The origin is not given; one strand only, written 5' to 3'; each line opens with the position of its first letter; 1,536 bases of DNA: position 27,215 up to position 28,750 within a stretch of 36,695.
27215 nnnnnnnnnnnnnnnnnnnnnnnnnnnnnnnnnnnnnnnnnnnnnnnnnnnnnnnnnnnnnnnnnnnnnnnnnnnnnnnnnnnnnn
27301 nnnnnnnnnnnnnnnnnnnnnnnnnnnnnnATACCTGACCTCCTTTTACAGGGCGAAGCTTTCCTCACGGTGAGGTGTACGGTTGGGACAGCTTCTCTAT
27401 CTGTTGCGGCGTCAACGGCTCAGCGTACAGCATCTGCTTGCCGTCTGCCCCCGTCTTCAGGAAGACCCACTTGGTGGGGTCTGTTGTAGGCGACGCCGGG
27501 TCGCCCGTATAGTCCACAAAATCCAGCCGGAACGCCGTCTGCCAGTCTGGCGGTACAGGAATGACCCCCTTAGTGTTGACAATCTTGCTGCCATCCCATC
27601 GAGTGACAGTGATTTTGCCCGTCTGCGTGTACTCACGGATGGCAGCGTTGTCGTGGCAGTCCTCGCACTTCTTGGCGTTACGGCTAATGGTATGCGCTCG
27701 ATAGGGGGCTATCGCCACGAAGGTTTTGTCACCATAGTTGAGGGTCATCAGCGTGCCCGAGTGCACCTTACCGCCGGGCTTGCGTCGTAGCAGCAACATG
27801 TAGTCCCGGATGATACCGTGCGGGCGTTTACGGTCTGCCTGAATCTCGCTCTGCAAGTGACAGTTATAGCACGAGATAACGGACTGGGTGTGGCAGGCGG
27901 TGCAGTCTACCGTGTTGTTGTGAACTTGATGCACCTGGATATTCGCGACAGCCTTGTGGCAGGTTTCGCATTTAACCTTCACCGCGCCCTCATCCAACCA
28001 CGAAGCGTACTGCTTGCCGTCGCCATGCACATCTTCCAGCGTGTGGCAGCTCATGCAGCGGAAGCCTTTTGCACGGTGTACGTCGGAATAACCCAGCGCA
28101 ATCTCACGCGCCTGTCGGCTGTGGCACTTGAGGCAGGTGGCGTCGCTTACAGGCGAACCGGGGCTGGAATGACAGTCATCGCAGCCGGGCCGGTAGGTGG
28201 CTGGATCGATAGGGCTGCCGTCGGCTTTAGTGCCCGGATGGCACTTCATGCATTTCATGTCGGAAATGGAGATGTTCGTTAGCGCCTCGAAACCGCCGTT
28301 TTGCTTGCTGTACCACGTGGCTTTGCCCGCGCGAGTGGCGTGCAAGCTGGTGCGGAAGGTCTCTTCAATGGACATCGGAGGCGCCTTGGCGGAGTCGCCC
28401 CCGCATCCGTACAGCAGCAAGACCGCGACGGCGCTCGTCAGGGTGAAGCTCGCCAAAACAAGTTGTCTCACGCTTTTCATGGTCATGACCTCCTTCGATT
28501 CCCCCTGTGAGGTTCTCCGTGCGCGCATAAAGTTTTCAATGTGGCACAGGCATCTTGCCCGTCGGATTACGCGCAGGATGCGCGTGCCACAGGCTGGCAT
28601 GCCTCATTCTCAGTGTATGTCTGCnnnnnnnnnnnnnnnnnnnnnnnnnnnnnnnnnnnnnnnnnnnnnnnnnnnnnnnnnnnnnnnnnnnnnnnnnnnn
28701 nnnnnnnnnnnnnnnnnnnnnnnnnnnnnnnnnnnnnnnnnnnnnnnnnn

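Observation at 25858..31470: Four-gene porin-cytochrome operon: candidate extracellular electron-transfer conduit of an uncharacterised type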

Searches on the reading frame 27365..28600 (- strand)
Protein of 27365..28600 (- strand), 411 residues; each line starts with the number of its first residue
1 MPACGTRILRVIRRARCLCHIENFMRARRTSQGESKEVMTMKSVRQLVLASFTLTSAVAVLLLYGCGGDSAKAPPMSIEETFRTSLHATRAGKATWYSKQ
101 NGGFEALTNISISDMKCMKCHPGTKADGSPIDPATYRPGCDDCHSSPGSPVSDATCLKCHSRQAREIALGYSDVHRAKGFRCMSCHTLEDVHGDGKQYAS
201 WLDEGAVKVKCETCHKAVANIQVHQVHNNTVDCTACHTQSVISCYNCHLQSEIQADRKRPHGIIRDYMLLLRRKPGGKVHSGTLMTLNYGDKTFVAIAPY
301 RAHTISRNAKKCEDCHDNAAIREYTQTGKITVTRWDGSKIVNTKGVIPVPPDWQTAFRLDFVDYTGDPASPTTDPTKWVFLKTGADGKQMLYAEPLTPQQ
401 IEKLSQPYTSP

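Call 5: search_protein_families(library=pfam, proteins=[window:27365-28600:-], max_evalue=1)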
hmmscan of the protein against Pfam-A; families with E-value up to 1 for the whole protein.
window:27365-28600:- (411 aa): 8 families
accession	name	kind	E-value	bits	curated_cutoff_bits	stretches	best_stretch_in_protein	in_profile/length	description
PF14522.11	Cytochrome_C7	-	1.1e-08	35.3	24.8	3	104-145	43-67/67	Cytochrome c7 and related cytochrome c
PF14537.11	Cytochrom_c3_2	-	1.6e-06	28.9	25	2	174-248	1-78/79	Cytochrome c3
PF02085.21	Cytochrom_CIII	-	2.4e-05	25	22.9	1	139-215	32-101/101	Class III cytochrome C family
PF22113.1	Mtrc-MtrF_II-IV_dom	-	0.00015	21.8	30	1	151-192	4-41/176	Outer membrane cytochrome MtrC/MtrF-like, domains II/IV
PF22678.1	Cytochrom_c_NrfB-like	-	0.0024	18.8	27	1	153-189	33-68/89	Cytochrome c-type protein NrfB-like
PF18551.6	TackOD1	-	0.018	15.1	32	1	114-165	124-175/188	Thaumarchaeal output domain 1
PF13517.12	FG-GAP_3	-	0.22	12.6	26.9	0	327-367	15-54/61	FG-GAP-like repeat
PF09699.15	Paired_CXXCH_1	-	0.61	10.3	20.6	0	309-319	6-16/41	Doubled CXXCH motif (Paired_CXXCH_1)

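Call 6: search_protein_families(library=ncbifam, proteins=[window:27365-28600:-], max_evalue=1)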
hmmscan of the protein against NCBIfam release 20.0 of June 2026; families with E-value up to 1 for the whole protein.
window:27365-28600:- (411 aa): 13 families
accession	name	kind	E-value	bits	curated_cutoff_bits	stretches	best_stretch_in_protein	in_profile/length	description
NF040943.1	cytoc3_ExtM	equivalog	2.6e-12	45.9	800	3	167-219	253-303/599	selenite/tellurite reduction operon c-type cytochrome ExtM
TIGR03508.1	decahem_SO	subfamily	1.6e-06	27.8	192.2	1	153-238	70-151/258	DmsE family decaheme c-type cytochrome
NF041028.1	decahem_GSU2203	exception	5.8e-05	22.4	325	1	116-238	103-230/317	GSU2203 family decaheme c-type cytochrome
NF038038.1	cytoc_DsrJ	equivalog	0.00013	22.2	100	1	78-160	61-121/121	sulfate reduction electron transfer complex DsrMKJOP subunit DsrJ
NF047727.1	4hemeCytCCctA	equivalog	0.0009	19.4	180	1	172-248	31-104/109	tetraheme c-type cytochrome CctA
NF040967.1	cytc_ExtN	equivalog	0.005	15.7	200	1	172-239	174-233/415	selenite/tellurite reduction operon c-type cytochrome ExtN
NF040968.1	FeS_ExtO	equivalog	0.005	15.7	200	1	172-239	174-233/416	selenite/tellurite reduction operon b-type cytochrome iron-sulfur cluster-binding subunit ExtO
NF045722.1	c3_cytochr_TmcA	equivalog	0.013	15.4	114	1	109-160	75-124/125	acidic tetraheme cytochrome c3 TmcA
TIGR03146.1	cyt_nit_nrfB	equivalog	0.028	14.7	166.6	1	154-216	85-142/145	cytochrome c nitrite reductase pentaheme subunit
NF045713.1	CxxCH_16_HmcA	equivalog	0.086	11.4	400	1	140-216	475-539/541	sulfate respiration complex hexadecaheme cytochrome HmcA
NF051869.1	StalkProtStpX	equivalog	0.11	11.8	450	1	44-81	3-40/516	stalk-specific protein StpX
NF008659.0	PRK11659.1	equivalog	0.35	10.5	184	0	100-238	32-143/188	cytochrome c nitrite reductase pentaheme subunit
NF049875.1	NetB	exception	0.73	9.6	380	1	154-189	139-173/211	Nrf-like electron transfer protein NetB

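Call 9: search_solved_structures(query=window:27365-28600:-, max_evalue=0.1)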
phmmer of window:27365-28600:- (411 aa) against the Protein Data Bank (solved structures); distinct sequences matched with E-value up to 0.1: 2.
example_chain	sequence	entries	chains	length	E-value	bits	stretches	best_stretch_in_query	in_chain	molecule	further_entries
4rkm_A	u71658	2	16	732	0.043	16.1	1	170-252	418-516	MccA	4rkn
2ozy_A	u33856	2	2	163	0.092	15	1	153-216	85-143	Cytochrome c-type protein nrfB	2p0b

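Call 32: find_homologous_proteins(query=window:27365-28480:-, max_evalue=0.001)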
Query window:27365-28480:- (371 aa): 364 proteins with E <= 0.001 among 2567 candidates; the best 120 are listed.
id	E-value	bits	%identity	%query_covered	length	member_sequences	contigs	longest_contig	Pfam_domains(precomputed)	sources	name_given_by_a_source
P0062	1.8e-259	878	100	100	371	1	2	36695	PF14537.12,PF02085.22,PF14522.12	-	-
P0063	2.5e-215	733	83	100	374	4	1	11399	PF14537.12,PF02085.22,PF14522.12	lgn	-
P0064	3.0e-215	733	81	100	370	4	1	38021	PF14537.12,PF22678.2,PF02085.22,PF14522.12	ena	-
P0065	1.9e-211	720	80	99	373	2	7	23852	PF14537.12,PF02085.22,PF14522.12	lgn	-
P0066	3.8e-208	709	78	100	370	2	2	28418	PF14522.12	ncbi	-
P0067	4.6e-205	699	77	100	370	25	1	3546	PF14537.12,PF22678.2,PF02085.22,PF14522.12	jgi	jgi:hypothetical protein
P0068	2.5e-204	697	76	100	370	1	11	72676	PF14537.12,PF22678.2,PF02085.22,PF14522.12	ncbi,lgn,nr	ncbi:MAG: hypothetical protein HPY54_08975 [Chthonomonadetes bacterium]|nr:hypothetical protein [Cht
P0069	3.4e-203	693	76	100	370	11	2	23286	PF14537.12,PF02085.22,PF14522.12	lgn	-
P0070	2.1e-202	690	76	100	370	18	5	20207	PF02085.22,PF14522.12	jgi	jgi:nitrate/TMAO reductase-like tetraheme cytochrome c subunit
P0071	2.3e-202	690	75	100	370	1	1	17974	PF14537.12,PF14522.12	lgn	-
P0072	5.9e-202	689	76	100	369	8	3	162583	PF14522.12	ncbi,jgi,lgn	jgi:hypothetical protein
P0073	2.2e-196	671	75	100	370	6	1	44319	PF14522.12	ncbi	ncbi:MAG: hypothetical protein ACUVSV_08685 [Armatimonadota bacterium]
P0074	9.5e-196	668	75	100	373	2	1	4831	PF14537.12,PF14522.12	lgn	-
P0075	4.3e-192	656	73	100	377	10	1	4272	PF14522.12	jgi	-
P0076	5.6e-192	656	73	100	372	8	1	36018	PF14537.12,PF02085.22,PF14522.12,PF22113.2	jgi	-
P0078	6.6e-183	626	55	89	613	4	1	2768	PF14537.12,PF18962.8,PF02085.22,PF14522.12,PF22113.2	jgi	jgi:hypothetical protein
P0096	2.1e-143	496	62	89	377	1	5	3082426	PF14537.12,PF02085.22,PF14522.12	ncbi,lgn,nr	ncbi:MAG: cytochrome c3 family protein [Blastocatellia bacterium]|nr:cytochrome c3 family protein [B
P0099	6.6e-142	491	62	89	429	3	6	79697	PF14537.12,PF00404.25,PF14522.12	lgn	-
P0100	1.0e-141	491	61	94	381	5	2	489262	PF14522.12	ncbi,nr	ncbi:MAG: cytochrome c3 family protein [Candidatus Bipolaricaulota bacterium]|nr:cytochrome c3 famil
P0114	2.9e-131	456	59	87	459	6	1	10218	PF14537.12,PF22678.2,PF18962.8,PF02085.22,PF14522.12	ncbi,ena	-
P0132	9.5e-121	422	52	93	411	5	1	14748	PF14537.12,PF22678.2,PF14522.12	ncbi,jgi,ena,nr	ncbi:MAG TPA: JDVT-CTERM domain-containing protein [Ramlibacter sp.]|nr:JDVT-CTERM domain-containing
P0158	9.2e-107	376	51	88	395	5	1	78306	PF14537.12,PF02085.22,PF14522.12,PF22113.2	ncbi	ncbi:hypothetical protein [Geoglobus ahangari]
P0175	1.6e-99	352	48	88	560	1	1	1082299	PF14537.12,PF18962.8,PF13860.13,PF14522.12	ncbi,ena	-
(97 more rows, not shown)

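Call 41: search_solved_structures(query=A3, max_evalue=0.1)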
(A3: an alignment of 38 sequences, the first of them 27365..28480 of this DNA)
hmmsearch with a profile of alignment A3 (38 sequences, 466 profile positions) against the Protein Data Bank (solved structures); distinct sequences matched with E-value up to 0.1: 19.
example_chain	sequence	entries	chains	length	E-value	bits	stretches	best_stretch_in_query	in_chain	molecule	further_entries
4rkm_A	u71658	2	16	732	4.1e-06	29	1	127-204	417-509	MccA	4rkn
2ozy_A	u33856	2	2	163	7.7e-06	28.2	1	111-180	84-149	Cytochrome c-type protein nrfB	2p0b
3owm_A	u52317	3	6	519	0.00031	22.9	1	123-181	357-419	Eight-heme nitrite reductase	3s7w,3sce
3rkh_A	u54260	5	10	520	0.00031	22.9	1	123-181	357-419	Eight-heme nitrite reductase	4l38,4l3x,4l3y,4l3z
3uu9_A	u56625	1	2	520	0.00031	22.9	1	123-181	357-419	Eight-heme nitrite reductase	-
4q4u_A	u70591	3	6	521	0.00031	22.8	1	123-181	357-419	Eight-heme nitrite reductase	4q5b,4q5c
4q0t_A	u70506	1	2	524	0.00032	22.8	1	123-181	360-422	Eight-heme nitrite reductase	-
2ot4_A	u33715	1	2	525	0.00032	22.8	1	123-181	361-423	Eight-heme nitrite reductase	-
2zo5_A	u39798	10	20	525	0.00032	22.8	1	123-181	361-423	Eight-heme nitrite reductase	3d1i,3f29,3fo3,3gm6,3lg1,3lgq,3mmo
8rv0_Y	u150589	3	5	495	0.0018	20.4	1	122-181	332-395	Octaheme cytochrome c nitrite reductase | Octaheme nitrite c cytochrome c reductase | Octaheme nitrite reductase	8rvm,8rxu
3bng_A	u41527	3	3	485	0.0046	19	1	125-184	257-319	Cytochrome c-552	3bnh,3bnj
1fs9_A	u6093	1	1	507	0.0056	18.7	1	125-184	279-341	CYTOCHROME C NITRITE REDUCTASE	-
8bcx_A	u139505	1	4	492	0.0063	18.5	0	125-183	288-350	Nitrite reductase (cytochrome; ammonia-forming)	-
1qdb_A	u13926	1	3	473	0.0072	18.4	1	131-187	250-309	CYTOCHROME C NITRITE REDUCTASE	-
3ouq_A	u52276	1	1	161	0.0087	18.1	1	98-178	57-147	Cytochrome c family protein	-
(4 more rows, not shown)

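Call 65: find_encoding_contigs(protein=P0096, flank=7000, max_places=1)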
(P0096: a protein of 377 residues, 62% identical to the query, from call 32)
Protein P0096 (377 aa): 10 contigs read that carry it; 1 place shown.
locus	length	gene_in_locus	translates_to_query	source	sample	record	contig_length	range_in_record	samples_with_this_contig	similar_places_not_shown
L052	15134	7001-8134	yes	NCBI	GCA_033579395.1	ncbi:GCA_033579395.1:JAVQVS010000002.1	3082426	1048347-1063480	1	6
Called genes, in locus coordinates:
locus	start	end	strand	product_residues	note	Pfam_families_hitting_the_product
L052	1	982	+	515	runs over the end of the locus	PF00324:AA_permease, PF13520:AA_permease_2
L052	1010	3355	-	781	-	PF03030:H_PPase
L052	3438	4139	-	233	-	PF00733:Asn_synthase (weak), PF06508:QueC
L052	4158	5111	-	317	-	PF02401:LYTB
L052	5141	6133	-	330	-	PF06574:FAD_syn, PF01687:Flavokinase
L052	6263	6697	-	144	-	PF08899:DUF1844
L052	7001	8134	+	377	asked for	PF02085:Cytochrom_CIII (faint), PF14522:Cytochrome_C7 (faint), PF14537:Cytochrom_c3_2 (faint)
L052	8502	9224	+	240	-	PF01695:IstB_IS21, PF00308:Bac_DnaA (weak), PF04851:ResIII (weak), PF13173:AAA_14 (weak), PF00004:AAA (faint)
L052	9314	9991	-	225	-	PF00923:TAL_FSA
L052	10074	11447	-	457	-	PF22039:HUTI_composite_bact, PF01979:Amidohydro_1, PF07969:Amidohydro_3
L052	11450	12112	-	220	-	PF02308:MgtC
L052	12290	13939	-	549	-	PF00140:Sigma70_r1_2, PF04542:Sigma70_r2, PF04539:Sigma70_r3, PF04545:Sigma70_r4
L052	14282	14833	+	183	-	PF07638:Sigma70_ECF (faint), PF04542:Sigma70_r2, PF08281:Sigma70_r4_2, PF04545:Sigma70_r4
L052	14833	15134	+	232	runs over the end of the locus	PF13490:zf-HC2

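Call 66: find_encoding_contigs(protein=P0100, flank=7000, max_places=1)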
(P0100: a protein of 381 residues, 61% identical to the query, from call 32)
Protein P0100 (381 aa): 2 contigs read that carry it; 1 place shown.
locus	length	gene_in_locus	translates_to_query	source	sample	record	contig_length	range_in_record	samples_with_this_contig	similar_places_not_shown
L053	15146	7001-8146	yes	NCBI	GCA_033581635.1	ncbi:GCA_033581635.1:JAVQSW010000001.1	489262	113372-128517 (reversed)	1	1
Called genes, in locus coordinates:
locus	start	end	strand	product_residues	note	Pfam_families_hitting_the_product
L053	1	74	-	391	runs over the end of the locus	PF14522:Cytochrome_C7 (faint), PF09699:Paired_CXXCH_1 (faint), PF14537:Cytochrom_c3_2 (faint)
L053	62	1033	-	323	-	PF00033:Cytochrome_B, PF13631:Cytochrom_B_N_2, PF00032:Cytochrom_B_C (weak)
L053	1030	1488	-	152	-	PF00355:Rieske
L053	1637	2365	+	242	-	PF00027:cNMP_binding, PF13545:HTH_Crp_2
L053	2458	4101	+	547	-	PF09699:Paired_CXXCH_1 (faint), PF14522:Cytochrome_C7 (faint), PF14537:Cytochrom_c3_2 (faint), PF02335:Cytochrom_C552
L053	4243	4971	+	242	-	PF00027:cNMP_binding, PF13545:HTH_Crp_2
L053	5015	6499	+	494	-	PF22113:Mtrc-MtrF_II-IV_dom (faint), PF09699:Paired_CXXCH_1 (faint), PF14522:Cytochrome_C7 (faint), PF14537:Cytochrom_c3_2 (faint), PF13435:Cytochrome_C554 (faint), PF13447:Multi-haem_cyto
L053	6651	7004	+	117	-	PF25212:HVO_A0114 (weak), PF01022:HTH_5, PF12802:MarR_2 (weak), PF12840:HTH_20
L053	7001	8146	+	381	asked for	PF14522:Cytochrome_C7 (faint)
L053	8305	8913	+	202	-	PF00578:AhpC-TSA, PF08534:Redoxin, PF00085:Thioredoxin (weak), PF13098:Thioredoxin_2 (weak), PF13905:Thioredoxin_8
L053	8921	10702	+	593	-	PF12773:DZR, PF13240:Zn_Ribbon_1 (faint), PF13248:Zn_ribbon_3 (faint), PF04060:FeS, PF05140:ResB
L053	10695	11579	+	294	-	PF01578:Cytochrom_C_asm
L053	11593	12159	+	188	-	PF14522:Cytochrome_C7 (faint)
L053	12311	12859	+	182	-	PF14522:Cytochrome_C7 (faint), PF09699:Paired_CXXCH_1 (faint), PF14537:Cytochrom_c3_2 (faint)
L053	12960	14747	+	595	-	PF22842:Pel9A-like_beta_helix (faint), PF05048:NosD, PF13229:Beta_helix, PF05048:NosD (weak), PF13229:Beta_helix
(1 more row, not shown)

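Call 67: find_encoding_contigs(protein=P0158, flank=7000, max_places=1)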
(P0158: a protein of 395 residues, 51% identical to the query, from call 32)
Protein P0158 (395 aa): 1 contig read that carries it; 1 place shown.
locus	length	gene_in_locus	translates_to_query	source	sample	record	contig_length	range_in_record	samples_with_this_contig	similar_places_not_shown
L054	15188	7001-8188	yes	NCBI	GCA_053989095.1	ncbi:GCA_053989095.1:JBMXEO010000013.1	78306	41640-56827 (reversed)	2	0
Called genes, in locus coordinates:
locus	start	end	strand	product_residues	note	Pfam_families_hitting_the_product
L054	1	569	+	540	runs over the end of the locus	PF09843:DUF2070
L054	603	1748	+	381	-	PF04165:DUF401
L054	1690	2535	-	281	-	PF03186:CobD_Cbib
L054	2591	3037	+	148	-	PF14343:PrcB_C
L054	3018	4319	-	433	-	PF00390:malic, PF03949:Malic_M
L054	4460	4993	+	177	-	PF01402:RHH_1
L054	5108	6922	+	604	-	PF00939:Na_sulph_symp, PF03600:CitMHS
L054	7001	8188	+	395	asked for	PF14522:Cytochrome_C7 (faint), PF22113:Mtrc-MtrF_II-IV_dom (weak), PF02085:Cytochrom_CIII (faint), PF14537:Cytochrom_c3_2 (faint)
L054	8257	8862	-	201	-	PF01988:VIT1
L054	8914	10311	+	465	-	PF01406:tRNA-synt_1e, PF01921:tRNA-synt_1f (faint), PF00133:tRNA-synt_1, PF09334:tRNA-synt_1g (weak), PF09190:DALR_2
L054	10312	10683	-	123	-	PF27375:AF_0414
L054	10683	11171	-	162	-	PF11655:DUF2589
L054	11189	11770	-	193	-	PF11655:DUF2589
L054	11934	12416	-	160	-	PF26602:HVO_2718_N (faint), PF01381:HTH_3, PF12844:HTH_19 (faint), PF13560:HTH_31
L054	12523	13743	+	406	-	PF07728:AAA_5 (faint), PF13191:AAA_16 (faint), PF16450:Prot_ATP_ID_OB_C, PF17758:Prot_ATP_ID_OB_N, PF05496:RuvB_N (weak), PF00004:AAA, PF23902:AAA_lid_PRS2_C (weak), PF17862:AAA_lid_3, +1 more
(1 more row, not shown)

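Call 86: search_protein_families(library=pfam, proteins=[P0114, P0132, P0099, P0175, P0158, P0078], max_evalue=0.001)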
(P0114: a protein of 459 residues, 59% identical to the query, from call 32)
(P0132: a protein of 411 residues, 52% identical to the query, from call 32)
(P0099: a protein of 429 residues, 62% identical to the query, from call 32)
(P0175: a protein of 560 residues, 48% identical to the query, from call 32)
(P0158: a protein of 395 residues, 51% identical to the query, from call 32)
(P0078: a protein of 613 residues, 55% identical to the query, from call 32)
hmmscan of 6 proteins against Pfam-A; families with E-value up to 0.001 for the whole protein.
P0114 (459 aa): 7 families
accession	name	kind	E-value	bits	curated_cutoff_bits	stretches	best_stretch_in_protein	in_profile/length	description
PF18962.6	Por_Secre_tail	-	1.8e-10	41.4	27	1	380-456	2-74/75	Secretion system C-terminal sorting domain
PF14522.11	Cytochrome_C7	-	2e-08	34.4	24.8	1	58-107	12-67/67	Cytochrome c7 and related cytochrome c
PF02085.21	Cytochrom_CIII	-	1.7e-06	28.8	22.9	0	84-162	32-101/101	Class III cytochrome C family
PF22678.1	Cytochrom_c_NrfB-like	-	9.8e-06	26.4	27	0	99-134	33-66/89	Cytochrome c-type protein NrfB-like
PF14537.11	Cytochrom_c3_2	-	1.9e-05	25.5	25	0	83-110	7-37/79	Cytochrome c3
PF13585.12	CHU_C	-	0.00063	20.2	27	0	386-446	16-72/86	CHU_C Type IX secretion signal domain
PF13860.13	FlgD_ig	-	0.00082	19.8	27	0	390-445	14-74/79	FlgD Ig-like domain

P0132 (411 aa): 5 families
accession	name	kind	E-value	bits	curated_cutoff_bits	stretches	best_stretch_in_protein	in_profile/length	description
PF14522.11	Cytochrome_C7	-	3.7e-11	43.1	24.8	1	118-188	2-66/67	Cytochrome c7 and related cytochrome c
PF22678.1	Cytochrom_c_NrfB-like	-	8.6e-08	33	27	1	66-136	1-66/89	Cytochrome c-type protein NrfB-like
PF14537.11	Cytochrom_c3_2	-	1.2e-07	32.5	25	1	123-199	1-78/79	Cytochrome c3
PF22113.1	Mtrc-MtrF_II-IV_dom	-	4e-05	23.6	30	0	28-139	49-167/176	Outer membrane cytochrome MtrC/MtrF-like, domains II/IV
PF02085.21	Cytochrom_CIII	-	8.2e-05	23.3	22.9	0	87-164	31-101/101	Class III cytochrome C family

P0099 (429 aa): 4 families
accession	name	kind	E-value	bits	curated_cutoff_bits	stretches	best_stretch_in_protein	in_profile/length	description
PF14522.11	Cytochrome_C7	-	7.5e-10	38.9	24.8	1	173-235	13-66/67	Cytochrome c7 and related cytochrome c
PF00404.24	Dockerin_1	-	2.1e-08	34.6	22.9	1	37-87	2-52/57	Dockerin type I domain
PF14537.11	Cytochrom_c3_2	-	2.1e-05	25.3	25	0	194-268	1-78/79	Cytochrome c3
PF02085.21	Cytochrom_CIII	-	0.00011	22.9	22.9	0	159-235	32-101/101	Class III cytochrome C family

P0175 (560 aa): 5 families
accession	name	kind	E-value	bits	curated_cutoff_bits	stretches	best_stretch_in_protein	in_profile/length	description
PF18962.6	Por_Secre_tail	-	1.4e-10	41.7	27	1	482-557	2-74/75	Secretion system C-terminal sorting domain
PF14522.11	Cytochrome_C7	-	2.6e-09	37.2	24.8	1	145-196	10-67/67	Cytochrome c7 and related cytochrome c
PF14537.11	Cytochrom_c3_2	-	2.3e-07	31.6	25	0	172-233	7-68/79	Cytochrome c3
PF13860.13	FlgD_ig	-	2.3e-05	24.7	27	1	492-547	14-75/79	FlgD Ig-like domain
PF02085.21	Cytochrom_CIII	-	5.2e-05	24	22.9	0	263-307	17-65/101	Class III cytochrome C family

P0158 (395 aa): 4 families
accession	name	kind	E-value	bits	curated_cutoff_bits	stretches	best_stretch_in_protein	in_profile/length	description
PF14522.11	Cytochrome_C7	-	2.8e-09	37.1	24.8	0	134-201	14-67/67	Cytochrome c7 and related cytochrome c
PF02085.21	Cytochrom_CIII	-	3e-07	31.2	22.9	1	119-200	32-101/101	Class III cytochrome C family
PF14537.11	Cytochrom_c3_2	-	4e-06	27.6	25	0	160-233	1-78/79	Cytochrome c3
PF22113.1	Mtrc-MtrF_II-IV_dom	-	1e-05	25.6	30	1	56-177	46-168/176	Outer membrane cytochrome MtrC/MtrF-like, domains II/IV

P0078 (613 aa): 6 families
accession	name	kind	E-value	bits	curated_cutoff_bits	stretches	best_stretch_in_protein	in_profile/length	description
PF14522.11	Cytochrome_C7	-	3.1e-12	46.6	24.8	1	209-259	11-67/67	Cytochrome c7 and related cytochrome c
PF18962.6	Por_Secre_tail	-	9.3e-07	29.5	27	1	534-609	2-73/75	Secretion system C-terminal sorting domain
PF02085.21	Cytochrom_CIII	-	1.4e-06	29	22.9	0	236-318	32-101/101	Class III cytochrome C family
PF14537.11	Cytochrom_c3_2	-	3.7e-06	27.8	25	0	277-351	1-78/79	Cytochrome c3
PF22113.1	Mtrc-MtrF_II-IV_dom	-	6.3e-06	26.3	30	1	173-294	46-168/176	Outer membrane cytochrome MtrC/MtrF-like, domains II/IV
PF13196.11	DUF4012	-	0.00056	20.9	28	0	371-476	25-125/144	Protein of unknown function (DUF4012)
